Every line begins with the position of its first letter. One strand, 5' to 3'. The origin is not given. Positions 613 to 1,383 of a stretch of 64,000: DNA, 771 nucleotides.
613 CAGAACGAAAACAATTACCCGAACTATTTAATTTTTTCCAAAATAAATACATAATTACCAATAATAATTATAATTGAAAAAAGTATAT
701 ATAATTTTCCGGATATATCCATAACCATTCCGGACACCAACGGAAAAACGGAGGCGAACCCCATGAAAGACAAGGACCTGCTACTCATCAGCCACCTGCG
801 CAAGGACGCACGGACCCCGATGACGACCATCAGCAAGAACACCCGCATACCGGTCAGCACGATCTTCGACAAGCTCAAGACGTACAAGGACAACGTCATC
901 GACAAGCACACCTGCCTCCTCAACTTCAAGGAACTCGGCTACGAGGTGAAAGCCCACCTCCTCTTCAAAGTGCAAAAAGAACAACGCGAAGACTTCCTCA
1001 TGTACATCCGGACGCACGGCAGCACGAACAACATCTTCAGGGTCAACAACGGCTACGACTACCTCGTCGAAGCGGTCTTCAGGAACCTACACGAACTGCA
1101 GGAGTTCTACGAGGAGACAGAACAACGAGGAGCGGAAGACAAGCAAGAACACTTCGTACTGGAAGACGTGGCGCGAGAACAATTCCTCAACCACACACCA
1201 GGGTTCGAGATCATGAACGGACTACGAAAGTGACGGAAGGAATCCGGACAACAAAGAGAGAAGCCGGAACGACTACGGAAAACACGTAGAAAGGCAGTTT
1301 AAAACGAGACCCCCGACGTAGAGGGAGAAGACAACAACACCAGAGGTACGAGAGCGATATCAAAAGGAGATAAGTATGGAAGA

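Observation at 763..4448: Lower-GC, SD-led cassette of radical SAM, DegT aminotransferase and CYTH next to an Lrp regulator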

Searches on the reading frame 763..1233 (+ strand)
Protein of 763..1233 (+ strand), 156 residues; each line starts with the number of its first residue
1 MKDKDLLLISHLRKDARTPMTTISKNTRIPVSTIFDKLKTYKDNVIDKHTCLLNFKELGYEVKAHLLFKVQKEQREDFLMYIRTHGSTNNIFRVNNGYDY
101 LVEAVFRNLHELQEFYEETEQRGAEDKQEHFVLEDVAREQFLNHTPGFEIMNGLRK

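Call 3: search_protein_families(library=pfam, proteins=[window:763-1233:+], max_evalue=0.01)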
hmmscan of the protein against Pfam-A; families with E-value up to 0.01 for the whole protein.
window:763-1233:+ (156 aa): 1 family
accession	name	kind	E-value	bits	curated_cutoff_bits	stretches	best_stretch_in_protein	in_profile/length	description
PF01037.27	AsnC_trans_reg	-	7.7e-06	26.2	25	1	69-119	4-57/73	Lrp/AsnC ligand binding domain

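Call 4: search_protein_families(library=ncbifam, proteins=[window:763-1233:+], max_evalue=0.01)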
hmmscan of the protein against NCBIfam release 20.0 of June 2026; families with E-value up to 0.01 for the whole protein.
window:763-1233:+ (156 aa): 6 families
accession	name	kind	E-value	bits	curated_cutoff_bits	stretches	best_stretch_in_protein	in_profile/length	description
NF041396.1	TranRegLrp_Halo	equivalog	2.5e-09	37.2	190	1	5-117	7-120/149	HTH-type transcriptional regulator Lrp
NF040820.1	trans_reg_LrpA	equivalog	7.1e-06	26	250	1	2-63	3-65/141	HTH-type transcriptional regulator LrpA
NF053758.1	ChrTpTrnRegChrS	equivalog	3.1e-05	23.8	250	1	4-118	15-130/158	chromate efflux transcriptional regulator ChrS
NF040947.1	trans_reg_LysM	equivalog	4.3e-05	23.3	180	1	2-115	2-114/136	HTH-type transcriptional regulator LysM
NF008384.0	PRK11179.1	equivalog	5e-05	23.2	227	1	5-113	11-121/153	transcriptional regulator AsnC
NF040707.3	Siroheme_Dcarb_AhbB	equivalog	0.0061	16.3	125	1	16-77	12-74/146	siroheme decarboxylase subunit beta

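Call 7: search_protein_families(library=padloc, proteins=[window:763-1233:+], max_evalue=0.1)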
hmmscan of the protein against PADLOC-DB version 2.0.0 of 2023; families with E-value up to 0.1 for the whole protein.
window:763-1233:+ (156 aa): 1 family
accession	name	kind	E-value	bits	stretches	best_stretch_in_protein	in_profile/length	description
PDLC01848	CARF3--CARF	-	0.029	12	1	2-43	136-175/197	-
